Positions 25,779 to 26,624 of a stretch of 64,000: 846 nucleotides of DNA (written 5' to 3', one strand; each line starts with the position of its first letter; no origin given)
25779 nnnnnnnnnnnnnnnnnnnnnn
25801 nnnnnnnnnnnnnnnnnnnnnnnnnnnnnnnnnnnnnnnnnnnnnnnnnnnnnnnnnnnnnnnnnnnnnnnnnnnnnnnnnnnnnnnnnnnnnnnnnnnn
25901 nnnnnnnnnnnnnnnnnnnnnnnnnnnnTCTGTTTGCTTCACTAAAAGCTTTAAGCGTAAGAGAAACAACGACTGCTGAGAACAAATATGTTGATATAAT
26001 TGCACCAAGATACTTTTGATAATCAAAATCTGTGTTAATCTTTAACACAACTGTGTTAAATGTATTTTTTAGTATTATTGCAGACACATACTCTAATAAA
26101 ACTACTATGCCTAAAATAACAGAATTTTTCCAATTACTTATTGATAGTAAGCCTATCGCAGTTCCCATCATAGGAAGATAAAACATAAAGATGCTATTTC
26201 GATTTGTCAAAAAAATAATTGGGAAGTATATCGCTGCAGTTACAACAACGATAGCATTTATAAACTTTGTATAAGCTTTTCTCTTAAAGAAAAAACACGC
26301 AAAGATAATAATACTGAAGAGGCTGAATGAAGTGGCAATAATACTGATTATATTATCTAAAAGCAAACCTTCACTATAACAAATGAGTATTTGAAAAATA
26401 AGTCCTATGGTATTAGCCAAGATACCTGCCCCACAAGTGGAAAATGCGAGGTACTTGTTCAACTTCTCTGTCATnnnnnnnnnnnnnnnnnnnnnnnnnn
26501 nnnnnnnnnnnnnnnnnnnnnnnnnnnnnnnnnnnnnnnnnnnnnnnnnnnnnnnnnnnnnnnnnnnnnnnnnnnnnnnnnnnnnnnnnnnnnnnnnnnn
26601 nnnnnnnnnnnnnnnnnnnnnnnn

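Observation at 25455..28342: Operon of a micro TM peptide, an AAA+ ATPase and a membrane-bound GGDEF diguanylate cyclase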

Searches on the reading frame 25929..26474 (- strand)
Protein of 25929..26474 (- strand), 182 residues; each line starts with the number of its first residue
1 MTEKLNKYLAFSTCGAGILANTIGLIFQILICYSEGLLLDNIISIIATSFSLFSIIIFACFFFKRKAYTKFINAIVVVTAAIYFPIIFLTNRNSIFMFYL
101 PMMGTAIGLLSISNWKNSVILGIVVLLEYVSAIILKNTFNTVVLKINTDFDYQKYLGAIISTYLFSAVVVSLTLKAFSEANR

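Call 84: search_protein_representatives(alignment_id=A4)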
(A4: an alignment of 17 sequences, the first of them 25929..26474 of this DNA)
Query: 17 sequences, 179 profile positions. Proteins with E-value up to 0.001 (for the whole library): 100; up to 1e-10: 41; up to 1e-30: 7. The best 100 are listed.
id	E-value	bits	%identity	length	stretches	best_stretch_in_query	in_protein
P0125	5.3e-57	208.7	-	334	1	3-179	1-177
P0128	1.5e-48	181.2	-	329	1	6-175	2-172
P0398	3.2e-44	167.1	-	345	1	2-179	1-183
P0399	2.4e-43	164.2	-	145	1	3-138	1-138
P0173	1.4e-40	155.3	-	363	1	3-178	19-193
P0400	4.9e-38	146.9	-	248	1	1-178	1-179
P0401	2.1e-33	131.8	-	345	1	2-178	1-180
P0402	1.6e-30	122.4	-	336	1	8-176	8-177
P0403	2.1e-30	122.0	-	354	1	5-178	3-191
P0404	1.0e-27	113.3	-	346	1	4-174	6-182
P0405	1.5e-27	112.8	-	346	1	2-177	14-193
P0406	2.5e-25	105.5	-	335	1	5-177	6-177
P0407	3.7e-25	105.0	-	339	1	5-178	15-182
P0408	6.3e-25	104.2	-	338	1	2-178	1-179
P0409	7.1e-23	97.5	-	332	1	3-174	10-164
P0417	4.7e-19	85.1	-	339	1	2-179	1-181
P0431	1.0e-12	64.5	-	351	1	5-178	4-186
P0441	7.2e-10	55.2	-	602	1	8-176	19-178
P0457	2.3e-06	43.7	-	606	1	6-176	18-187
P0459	1.3e-05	41.3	-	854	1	7-177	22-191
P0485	3.4e-04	36.7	-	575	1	6-167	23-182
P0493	9.0e-04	35.3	-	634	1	5-172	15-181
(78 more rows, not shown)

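Call 85: search_protein_families(library=pfam, proteins=[P0398, P0403, P0405, P0417, P0431, P0441, P0457, P0459, P0485, P0493], max_evalue=0.001)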
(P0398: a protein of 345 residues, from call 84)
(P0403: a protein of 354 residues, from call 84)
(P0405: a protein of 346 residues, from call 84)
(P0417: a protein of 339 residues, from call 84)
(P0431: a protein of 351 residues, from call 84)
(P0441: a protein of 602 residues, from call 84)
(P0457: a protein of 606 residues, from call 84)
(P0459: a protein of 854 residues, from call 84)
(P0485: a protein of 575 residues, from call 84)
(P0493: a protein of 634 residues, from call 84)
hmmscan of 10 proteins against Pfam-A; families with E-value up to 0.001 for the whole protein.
P0398 (345 aa): 1 family
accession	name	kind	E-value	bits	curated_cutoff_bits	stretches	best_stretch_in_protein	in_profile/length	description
PF00990.26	GGDEF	-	2.8e-28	99.2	23.8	1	190-331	2-159/161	Diguanylate cyclase, GGDEF domain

P0403 (354 aa): 2 families
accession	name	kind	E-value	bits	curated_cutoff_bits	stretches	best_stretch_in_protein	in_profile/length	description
PF00990.26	GGDEF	-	4.7e-12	46.4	23.8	1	200-305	3-117/161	Diguanylate cyclase, GGDEF domain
PF24898.2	GGDEF_GdpP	-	2.3e-05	25.1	30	1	228-346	1-117/126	Cyclic-di-AMP phosphodiesterase GdpP-like, GGDEF domain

P0405 (346 aa): 1 family
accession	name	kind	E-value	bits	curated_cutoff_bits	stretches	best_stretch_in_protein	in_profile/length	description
PF00990.26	GGDEF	-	9.6e-27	94.2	23.8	1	202-336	2-161/161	Diguanylate cyclase, GGDEF domain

P0417 (339 aa): 1 family
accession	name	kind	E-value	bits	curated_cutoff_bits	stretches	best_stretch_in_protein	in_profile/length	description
PF00990.26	GGDEF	-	1.2e-31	110.1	23.8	1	187-334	1-161/161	Diguanylate cyclase, GGDEF domain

P0431 (351 aa): 1 family
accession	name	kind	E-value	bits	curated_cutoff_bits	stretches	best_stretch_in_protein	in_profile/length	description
PF00990.26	GGDEF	-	3.6e-28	98.8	23.8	1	202-341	3-161/161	Diguanylate cyclase, GGDEF domain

P0441 (602 aa): 2 families
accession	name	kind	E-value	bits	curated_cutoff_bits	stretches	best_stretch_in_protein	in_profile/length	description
PF00563.25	EAL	-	5.1e-60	203.2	31.3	1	362-591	6-236/236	EAL domain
PF00990.26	GGDEF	-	3.7e-31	108.5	23.8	1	188-336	2-159/161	Diguanylate cyclase, GGDEF domain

P0457 (606 aa): 3 families
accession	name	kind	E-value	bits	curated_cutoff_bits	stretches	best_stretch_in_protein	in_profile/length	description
PF02518.31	HATPase_c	-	4.7e-30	104.7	26.4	1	318-431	1-107/111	Histidine kinase-, DNA gyrase B-, and HSP90-like ATPase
PF00072.30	Response_reg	-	9.2e-26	90.6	30.2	1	486-602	1-111/111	Response regulator receiver domain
PF00512.31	HisKA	-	4e-16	59.3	26.9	1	206-271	1-66/66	His Kinase A (phospho-acceptor) domain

P0459 (854 aa): 5 families
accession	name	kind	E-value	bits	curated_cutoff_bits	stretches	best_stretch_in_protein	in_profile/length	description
PF02518.31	HATPase_c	-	3.8e-28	98.6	26.4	1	582-697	1-109/111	Histidine kinase-, DNA gyrase B-, and HSP90-like ATPase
PF00072.30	Response_reg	-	1.2e-21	77.3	30.2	1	727-840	1-108/111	Response regulator receiver domain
PF00512.31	HisKA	-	1.6e-16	60.5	26.9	1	470-534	1-65/66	His Kinase A (phospho-acceptor) domain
PF08448.16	PAS_4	-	6.4e-06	26.8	23.1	1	209-321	2-110/110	PAS fold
PF13188.13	PAS_8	-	9.4e-05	22.6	21.8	0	333-372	3-42/65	PAS domain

P0485 (575 aa): 4 families
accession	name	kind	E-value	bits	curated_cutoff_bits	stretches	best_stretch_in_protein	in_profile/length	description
PF02518.31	HATPase_c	-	9.1e-28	97.4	26.4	1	322-439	1-110/111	Histidine kinase-, DNA gyrase B-, and HSP90-like ATPase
PF00072.30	Response_reg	-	1.8e-24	86.5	30.2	1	460-567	1-108/111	Response regulator receiver domain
PF00512.31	HisKA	-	1.1e-12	48.2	26.9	1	210-274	2-66/66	His Kinase A (phospho-acceptor) domain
PF19529.4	DUF6057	-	0.00038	19.9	29.8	1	55-222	120-285/569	Family of unknown function (DUF6057)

P0493 (634 aa): 2 families
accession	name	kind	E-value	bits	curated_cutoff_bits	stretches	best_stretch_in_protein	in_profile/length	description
PF00990.26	GGDEF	-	3.8e-42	144.2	23.8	1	202-352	2-160/161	Diguanylate cyclase, GGDEF domain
PF00563.25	EAL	-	3e-22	79.6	31.3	1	402-625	13-234/236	EAL domain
